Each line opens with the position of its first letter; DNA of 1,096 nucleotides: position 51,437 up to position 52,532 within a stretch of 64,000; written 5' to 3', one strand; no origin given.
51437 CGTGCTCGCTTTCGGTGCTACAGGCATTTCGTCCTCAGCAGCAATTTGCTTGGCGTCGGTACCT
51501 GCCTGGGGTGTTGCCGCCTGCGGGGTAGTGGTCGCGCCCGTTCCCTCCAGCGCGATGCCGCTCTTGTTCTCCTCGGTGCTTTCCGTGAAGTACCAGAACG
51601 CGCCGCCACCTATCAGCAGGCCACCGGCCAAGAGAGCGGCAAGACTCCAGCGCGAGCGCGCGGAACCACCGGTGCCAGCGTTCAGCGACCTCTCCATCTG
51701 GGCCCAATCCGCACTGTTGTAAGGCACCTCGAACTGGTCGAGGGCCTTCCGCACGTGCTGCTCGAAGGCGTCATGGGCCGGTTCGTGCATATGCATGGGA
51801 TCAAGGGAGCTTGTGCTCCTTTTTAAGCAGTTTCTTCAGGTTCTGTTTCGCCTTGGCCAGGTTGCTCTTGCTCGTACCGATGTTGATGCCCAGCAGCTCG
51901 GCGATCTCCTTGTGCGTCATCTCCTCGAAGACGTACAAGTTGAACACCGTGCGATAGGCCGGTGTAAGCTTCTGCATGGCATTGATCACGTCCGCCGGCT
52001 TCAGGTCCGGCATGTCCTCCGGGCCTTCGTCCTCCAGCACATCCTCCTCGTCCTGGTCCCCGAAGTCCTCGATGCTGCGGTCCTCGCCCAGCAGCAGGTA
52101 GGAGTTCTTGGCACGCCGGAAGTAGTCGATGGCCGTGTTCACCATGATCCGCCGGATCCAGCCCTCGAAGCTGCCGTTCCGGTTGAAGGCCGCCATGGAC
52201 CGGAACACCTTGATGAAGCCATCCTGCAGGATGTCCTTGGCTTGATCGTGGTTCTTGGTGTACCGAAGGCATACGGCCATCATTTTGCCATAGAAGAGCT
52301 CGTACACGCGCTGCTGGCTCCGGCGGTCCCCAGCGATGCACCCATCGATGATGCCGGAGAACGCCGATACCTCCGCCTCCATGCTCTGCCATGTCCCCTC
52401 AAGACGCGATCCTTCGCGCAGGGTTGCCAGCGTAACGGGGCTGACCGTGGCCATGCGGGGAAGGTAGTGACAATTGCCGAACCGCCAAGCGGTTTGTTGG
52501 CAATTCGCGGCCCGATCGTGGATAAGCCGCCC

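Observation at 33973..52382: ECF sigma / anti-sigma-like module where the anti-sigma carries PKD domains and a T9SS type-B CTD, directly upstream of three giant type-B-CTD adhesins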

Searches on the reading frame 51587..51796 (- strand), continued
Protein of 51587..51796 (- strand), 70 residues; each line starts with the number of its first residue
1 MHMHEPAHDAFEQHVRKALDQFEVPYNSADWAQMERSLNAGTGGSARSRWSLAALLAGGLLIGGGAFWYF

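Call 64: find_encoding_contigs(protein=P0189, flank=10000, max_places=2)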
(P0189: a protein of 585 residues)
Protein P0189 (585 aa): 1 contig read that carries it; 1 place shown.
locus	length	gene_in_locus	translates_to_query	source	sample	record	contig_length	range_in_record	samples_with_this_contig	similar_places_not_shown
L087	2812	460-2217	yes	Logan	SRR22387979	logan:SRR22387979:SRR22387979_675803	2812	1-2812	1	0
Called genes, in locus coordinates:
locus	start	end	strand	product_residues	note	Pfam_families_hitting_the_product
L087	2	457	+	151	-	?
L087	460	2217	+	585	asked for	-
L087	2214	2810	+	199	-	?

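Call 72: list_cluster_members(proteins=[P0199, P0149, P0175, P0137, P0196, P0156, P0001])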
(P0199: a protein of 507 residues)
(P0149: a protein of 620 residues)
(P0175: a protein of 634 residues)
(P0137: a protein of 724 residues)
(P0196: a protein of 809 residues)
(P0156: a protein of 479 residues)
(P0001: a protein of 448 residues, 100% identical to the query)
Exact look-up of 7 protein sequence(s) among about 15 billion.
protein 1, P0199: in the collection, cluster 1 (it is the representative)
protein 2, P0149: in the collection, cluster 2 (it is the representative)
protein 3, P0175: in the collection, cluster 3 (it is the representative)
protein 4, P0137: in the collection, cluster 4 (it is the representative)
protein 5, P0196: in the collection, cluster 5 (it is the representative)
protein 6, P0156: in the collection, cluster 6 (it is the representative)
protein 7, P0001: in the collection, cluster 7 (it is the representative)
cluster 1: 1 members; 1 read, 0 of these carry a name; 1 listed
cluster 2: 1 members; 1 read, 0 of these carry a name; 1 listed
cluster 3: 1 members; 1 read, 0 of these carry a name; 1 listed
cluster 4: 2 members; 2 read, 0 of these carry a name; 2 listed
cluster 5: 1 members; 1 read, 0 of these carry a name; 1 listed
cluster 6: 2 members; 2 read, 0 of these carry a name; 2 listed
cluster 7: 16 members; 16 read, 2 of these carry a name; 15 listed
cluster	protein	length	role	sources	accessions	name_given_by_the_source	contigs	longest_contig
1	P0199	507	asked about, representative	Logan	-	-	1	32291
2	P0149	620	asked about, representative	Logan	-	-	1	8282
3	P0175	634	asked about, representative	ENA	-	-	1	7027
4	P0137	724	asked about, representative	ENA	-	-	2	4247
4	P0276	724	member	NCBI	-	-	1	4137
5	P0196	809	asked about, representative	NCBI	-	-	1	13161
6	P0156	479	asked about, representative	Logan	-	-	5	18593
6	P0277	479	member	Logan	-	-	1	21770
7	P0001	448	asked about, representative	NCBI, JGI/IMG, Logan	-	-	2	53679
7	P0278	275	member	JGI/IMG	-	gliding motility-associated-like protein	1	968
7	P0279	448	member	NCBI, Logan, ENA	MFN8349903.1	MAG: PKD domain-containing protein [Flavobacteriales bacterium]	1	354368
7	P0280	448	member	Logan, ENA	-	-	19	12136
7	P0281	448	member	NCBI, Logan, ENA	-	-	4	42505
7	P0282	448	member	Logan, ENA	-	-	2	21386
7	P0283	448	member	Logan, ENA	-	-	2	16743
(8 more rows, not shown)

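Call 74: find_encoding_contigs(protein=P0199, flank=6000, max_places=1)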
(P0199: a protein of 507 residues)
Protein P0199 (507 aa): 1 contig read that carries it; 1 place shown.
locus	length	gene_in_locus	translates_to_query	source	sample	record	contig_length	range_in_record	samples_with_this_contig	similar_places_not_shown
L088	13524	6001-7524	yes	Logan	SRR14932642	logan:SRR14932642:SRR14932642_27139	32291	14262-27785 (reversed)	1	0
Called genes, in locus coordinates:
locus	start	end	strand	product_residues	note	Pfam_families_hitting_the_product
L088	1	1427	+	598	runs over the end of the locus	-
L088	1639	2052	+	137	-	-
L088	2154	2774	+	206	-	PF01351:RNase_HII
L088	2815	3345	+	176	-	-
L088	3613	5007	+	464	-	PF25917:BSH_RND, PF25973:BSH_CzcB (weak), PF25994:HH_AprE (weak), PF25881:HH_YBHG (weak), PF25885:HH_EMRA (weak), PF25876:HH_MFP_RND, PF25990:Beta-barrel_YknX (weak), PF26002:Beta-barrel_AprE (weak), +2 more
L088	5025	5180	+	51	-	-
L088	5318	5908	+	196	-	PF07638:Sigma70_ECF (weak), PF04542:Sigma70_r2, PF08281:Sigma70_r4_2, PF04545:Sigma70_r4 (weak)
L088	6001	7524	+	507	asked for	PF13505:OMP_b-brl (weak), PF13568:OMP_b-brl_2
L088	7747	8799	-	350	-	PF13431:TPR_17 (faint), PF13414:TPR_11, PF14559:TPR_19 (weak), PF00515:TPR_1 (weak), PF13181:TPR_8 (weak), PF13424:TPR_12, PF12895:ANAPC3 (weak), PF00515:TPR_1 (weak), +9 more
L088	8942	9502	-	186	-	PF08212:Lipocalin_2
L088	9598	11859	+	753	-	PF19313:DUF5916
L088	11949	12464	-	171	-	PF00186:DHFR_1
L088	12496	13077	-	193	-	PF01467:CTP_transf_like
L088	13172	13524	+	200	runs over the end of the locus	PF13302:Acetyltransf_3, PF00583:Acetyltransf_1 (weak)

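Call 75: find_encoding_contigs(protein=P0196, flank=6000, max_places=1)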
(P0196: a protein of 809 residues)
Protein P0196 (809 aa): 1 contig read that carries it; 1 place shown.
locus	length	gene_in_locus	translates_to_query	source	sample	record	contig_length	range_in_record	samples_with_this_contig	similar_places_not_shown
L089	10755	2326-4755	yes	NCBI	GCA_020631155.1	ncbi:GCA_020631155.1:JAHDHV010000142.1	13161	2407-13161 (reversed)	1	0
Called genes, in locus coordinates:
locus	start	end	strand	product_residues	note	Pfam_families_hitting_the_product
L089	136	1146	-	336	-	PF04116:FA_hydroxylase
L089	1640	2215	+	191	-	PF07638:Sigma70_ECF, PF04542:Sigma70_r2, PF08281:Sigma70_r4_2, PF04545:Sigma70_r4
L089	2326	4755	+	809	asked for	PF13568:OMP_b-brl_2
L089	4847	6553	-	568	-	PF00512:HisKA (faint), PF02518:HATPase_c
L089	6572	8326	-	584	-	PF08448:PAS_4 (weak), PF00512:HisKA (weak), PF02518:HATPase_c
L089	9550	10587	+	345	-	PF02618:YceG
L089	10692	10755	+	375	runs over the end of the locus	PF12770:CHAT (weak), PF01582:TIR, PF13676:TIR_2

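Call 87: find_encoding_contigs(protein=P0264, flank=10000, max_places=1)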
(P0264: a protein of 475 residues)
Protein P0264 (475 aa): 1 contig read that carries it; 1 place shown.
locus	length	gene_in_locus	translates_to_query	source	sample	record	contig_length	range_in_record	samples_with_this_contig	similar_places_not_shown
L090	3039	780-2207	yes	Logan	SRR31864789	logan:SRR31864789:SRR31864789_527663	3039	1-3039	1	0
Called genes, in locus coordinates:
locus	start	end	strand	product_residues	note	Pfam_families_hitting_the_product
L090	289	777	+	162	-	PF04542:Sigma70_r2, PF08281:Sigma70_r4_2, PF04545:Sigma70_r4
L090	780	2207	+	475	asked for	-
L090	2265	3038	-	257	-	?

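Call 88: find_encoding_contigs(protein=P0171, flank=10000, max_places=1)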
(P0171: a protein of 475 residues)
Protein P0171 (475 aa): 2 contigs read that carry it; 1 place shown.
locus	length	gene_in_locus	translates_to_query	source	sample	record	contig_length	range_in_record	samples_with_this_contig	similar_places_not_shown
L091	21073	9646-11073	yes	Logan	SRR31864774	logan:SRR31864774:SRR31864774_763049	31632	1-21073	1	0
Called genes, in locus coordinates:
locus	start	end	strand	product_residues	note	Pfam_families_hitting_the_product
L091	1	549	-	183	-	?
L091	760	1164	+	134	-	PF01503:PRA-PH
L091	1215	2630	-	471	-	PF05036:SPOR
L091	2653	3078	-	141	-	-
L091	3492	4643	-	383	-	PF02737:3HCDH_N, PF03446:NAD_binding_2 (faint), PF00725:3HCDH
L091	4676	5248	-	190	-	-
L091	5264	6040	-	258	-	PF00378:ECH_1, PF16113:ECH_2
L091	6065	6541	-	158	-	PF04336:ACP_PD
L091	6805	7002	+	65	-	-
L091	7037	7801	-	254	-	PF13645:YkuD_2, PF03734:YkuD (weak)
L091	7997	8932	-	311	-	PF00056:Ldh_1_N, PF01266:DAO (faint), PF02866:Ldh_1_C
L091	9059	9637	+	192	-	PF04542:Sigma70_r2, PF08281:Sigma70_r4_2, PF04545:Sigma70_r4 (weak)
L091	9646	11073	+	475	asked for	PF18911:PKD_4, PF00801:PKD (weak), PF13585:CHU_C (faint)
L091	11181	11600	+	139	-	-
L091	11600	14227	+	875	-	PF00431:CUB, PF08329:ChitinaseA_N (faint), PF01483:P_proprotein (faint), PF00801:PKD (weak), PF18911:PKD_4, PF00801:PKD, PF18911:PKD_4, PF13585:CHU_C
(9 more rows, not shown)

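Call 89: find_encoding_contigs(protein=P0163, flank=10000, max_places=1)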
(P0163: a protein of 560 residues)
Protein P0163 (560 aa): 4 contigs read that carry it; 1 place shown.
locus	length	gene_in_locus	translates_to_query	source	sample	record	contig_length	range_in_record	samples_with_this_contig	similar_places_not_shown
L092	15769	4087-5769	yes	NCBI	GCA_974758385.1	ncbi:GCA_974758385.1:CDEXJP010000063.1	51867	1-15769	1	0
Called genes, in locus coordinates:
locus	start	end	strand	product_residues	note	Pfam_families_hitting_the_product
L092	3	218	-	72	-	?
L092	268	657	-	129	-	PF27154:ORF11_beta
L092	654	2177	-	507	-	PF05787:PhoX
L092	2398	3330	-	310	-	PF00056:Ldh_1_N, PF02866:Ldh_1_C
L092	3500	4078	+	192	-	PF07638:Sigma70_ECF, PF04542:Sigma70_r2, PF08281:Sigma70_r4_2, PF04545:Sigma70_r4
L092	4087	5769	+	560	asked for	PF00801:PKD (weak), PF18911:PKD_4, PF13585:CHU_C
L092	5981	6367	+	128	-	PF09345:SiaC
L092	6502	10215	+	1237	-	PF07504:FTP, PF01447:Peptidase_M4, PF02868:Peptidase_M4_C, PF00801:PKD, PF18911:PKD_4, PF00431:CUB, PF18911:PKD_4, PF00801:PKD, +2 more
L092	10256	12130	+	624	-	PF18962:Por_Secre_tail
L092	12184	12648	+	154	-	-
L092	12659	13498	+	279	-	PF04116:FA_hydroxylase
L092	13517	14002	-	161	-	PF01797:Y1_Tnp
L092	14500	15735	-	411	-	PF07690:MFS_1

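Call 102: find_homologous_proteins(query=P0195, max_evalue=1e-20)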
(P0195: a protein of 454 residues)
Query P0195 (454 aa): 991 proteins with E <= 1e-20 among 7485 candidates; the best 120 are listed.
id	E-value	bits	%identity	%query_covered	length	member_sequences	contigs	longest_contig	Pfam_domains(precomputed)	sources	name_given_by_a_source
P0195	0.0e+0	1021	100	100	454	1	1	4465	PF00801.27,PF13585.13,PF18911.7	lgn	-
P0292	5.5e-141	489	51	100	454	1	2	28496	PF00801.27,PF13585.13,PF18911.7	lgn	-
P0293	1.5e-139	484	51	97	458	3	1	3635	PF00801.27,PF13585.13,PF18911.7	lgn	-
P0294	5.5e-137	475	51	100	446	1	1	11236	PF00801.27,PF13585.13,PF18911.7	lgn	-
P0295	4.6e-122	426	49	90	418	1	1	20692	PF00801.27,PF13585.13,PF18911.7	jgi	jgi:gliding motility-associated-like protein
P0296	1.1e-111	392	46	100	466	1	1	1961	PF00801.27,PF13585.13,PF18911.7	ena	-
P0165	3.7e-98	347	42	100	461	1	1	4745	PF00801.27,PF13585.13,PF18911.7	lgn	-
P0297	1.1e-91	326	39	98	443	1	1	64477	PF00801.27,PF13585.13,PF18911.7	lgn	-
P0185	9.9e-91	323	39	98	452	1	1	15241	PF00801.27,PF13585.13,PF18911.7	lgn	-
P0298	1.3e-87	313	37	100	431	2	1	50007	PF00801.27,PF13585.13,PF18911.7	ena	-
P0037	9.8e-86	306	38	99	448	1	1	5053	PF00801.27,PF13585.13,PF18911.7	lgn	-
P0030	4.1e-85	304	38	99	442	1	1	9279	PF00801.27,PF13585.13,PF18911.7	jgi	jgi:PKD repeat protein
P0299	1.0e-84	303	36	100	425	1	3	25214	PF00801.27,PF13585.13,PF18911.7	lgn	-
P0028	2.6e-84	302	39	100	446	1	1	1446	PF00801.27,PF13585.13,PF18911.7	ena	-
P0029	2.6e-84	302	37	99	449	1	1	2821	PF00801.27,PF13585.13,PF18911.7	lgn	-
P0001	7.3e-84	300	37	99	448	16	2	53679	PF00801.27,PF13585.13,PF18911.7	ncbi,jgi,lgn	-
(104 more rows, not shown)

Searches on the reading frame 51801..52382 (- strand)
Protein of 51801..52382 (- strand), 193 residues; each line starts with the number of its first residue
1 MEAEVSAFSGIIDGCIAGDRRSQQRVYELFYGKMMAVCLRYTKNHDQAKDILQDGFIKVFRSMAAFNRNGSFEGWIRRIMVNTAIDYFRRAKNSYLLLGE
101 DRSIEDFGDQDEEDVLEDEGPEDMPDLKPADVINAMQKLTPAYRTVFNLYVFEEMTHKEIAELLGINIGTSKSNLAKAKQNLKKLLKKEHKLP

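Call 7: search_protein_families(library=pfam, proteins=[window:51801-52382:-], max_evalue=0.01)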
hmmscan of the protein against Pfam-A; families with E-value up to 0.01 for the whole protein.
window:51801-52382:- (193 aa): 5 families
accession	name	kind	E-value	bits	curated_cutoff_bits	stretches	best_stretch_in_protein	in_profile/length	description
PF04542.20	Sigma70_r2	-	4.9e-16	58.7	24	1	27-92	2-69/71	Sigma-70 region 2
PF08281.18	Sigma70_r4_2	-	5e-16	58.5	25.7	1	132-182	4-54/54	Sigma-70, region 4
PF04545.22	Sigma70_r4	-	1.2e-08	34.7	24.1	1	135-184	1-50/50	Sigma-70, region 4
PF07638.17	Sigma70_ECF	-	1.3e-05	25.6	21.1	1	8-184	4-181/185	ECF sigma factor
PF13174.12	TPR_6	-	0.0027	18.7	26.3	0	34-53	5-24/33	Tetratricopeptide repeat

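Call 8: search_protein_families(library=ncbifam, proteins=[window:51801-52382:-], max_evalue=0.01)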
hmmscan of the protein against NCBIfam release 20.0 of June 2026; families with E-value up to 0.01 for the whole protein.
window:51801-52382:- (193 aa): 104 families (the best 25 are shown)
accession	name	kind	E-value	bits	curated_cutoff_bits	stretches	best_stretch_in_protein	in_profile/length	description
TIGR02937.1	sigma70-ECF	superfamily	6.4e-28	97.4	42.9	1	25-186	5-165/165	sigma-70 family RNA polymerase sigma factor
TIGR02985.1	Sig70_bacteroi1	subfamily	2.8e-25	89.4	126.4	1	24-186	4-162/162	RNA polymerase sigma-70 factor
NF007223.0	PRK09641.1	equivalog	4.4e-25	88.6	209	1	14-188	11-186/187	RNA polymerase sigma factor SigW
NF006930.0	PRK09415.1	subfamily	5e-25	88.4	198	1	32-189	27-178/179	RNA polymerase factor sigma C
NF009171.0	PRK12518.1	equivalog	3.4e-24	85.7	208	1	10-189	16-187/191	RNA polymerase sigma factor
NF009174.0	PRK12522.1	equivalog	4.3e-24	85.4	217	1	30-188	12-169/175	RNA polymerase sigma factor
NF007229.0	PRK09647.1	equivalog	7.1e-24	84.4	265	1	35-190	58-206/220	RNA polymerase sigma factor SigE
NF053879.1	RNAPolSigSigVBac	equivalog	1.1e-23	83.7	190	1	36-190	19-159/160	RNA polymerase sigma factor SigV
TIGR02954.1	Sig70_famx3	hypoth_equivalog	1.8e-23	83.2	188.5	1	15-188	10-169/170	RNA polymerase sigma-70 factor, TIGR02954 family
NF008888.0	PRK11922.1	equivalog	4.8e-23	82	204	1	43-189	52-199/231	RNA polymerase sigma factor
TIGR02983.1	SigE-fam_strep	subfamily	6.1e-23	81.5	141.55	1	27-188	12-160/162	SigE family RNA polymerase sigma factor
NF004113.0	PRK05602.1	equivalog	2.9e-22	79.3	208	1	18-190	42-205/211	RNA polymerase sigma factor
TIGR02948.1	SigW_bacill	equivalog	4.4e-22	79.1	243.1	1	16-187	13-185/187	RNA polymerase sigma factor SigW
NF058625.1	sigma_PG0214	equivalog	1.6e-21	76.7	130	1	31-191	14-166/170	GFO_1088 family ECF-type sigma factor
TIGR02950.1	SigM_subfam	subfamily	7.4e-21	74.6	147.95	1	25-186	4-158/159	RNA polymerase sigma factor, SigM family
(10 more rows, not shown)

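Call 79: search_solved_structures(query=window:51801-52382:-, max_evalue=1e-10)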
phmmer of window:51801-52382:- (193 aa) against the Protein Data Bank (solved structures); distinct sequences matched with E-value up to 1e-10: 8.
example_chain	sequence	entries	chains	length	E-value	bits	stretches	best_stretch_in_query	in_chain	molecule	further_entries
5wuq_A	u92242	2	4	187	2.8e-18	69.6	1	18-187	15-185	ECF RNA polymerase sigma factor SigW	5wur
6in7_B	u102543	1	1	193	9.4e-16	61.3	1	14-187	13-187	RNA polymerase sigma-H factor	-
8z6g_B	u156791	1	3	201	1e-15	61.2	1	14-187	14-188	RNA polymerase sigma factor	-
9m9d_F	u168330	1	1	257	8.9e-15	58.2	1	34-186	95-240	ECF RNA polymerase sigma factor SigE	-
9m9e_F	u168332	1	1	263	9.1e-15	58.1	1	34-186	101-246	ECF RNA polymerase sigma factor SigE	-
9m98_F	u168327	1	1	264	9.2e-15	58.1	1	34-186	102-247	ECF RNA polymerase sigma factor SigE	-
6jcy_F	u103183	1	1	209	2.1e-12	50.4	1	35-186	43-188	ECF RNA polymerase sigma factor SigH,ECF RNA polymerase sigma factor SigE,ECF RNA polymera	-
5zx2_F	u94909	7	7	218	1.5e-11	47.7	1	35-186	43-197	ECF RNA polymerase sigma factor SigH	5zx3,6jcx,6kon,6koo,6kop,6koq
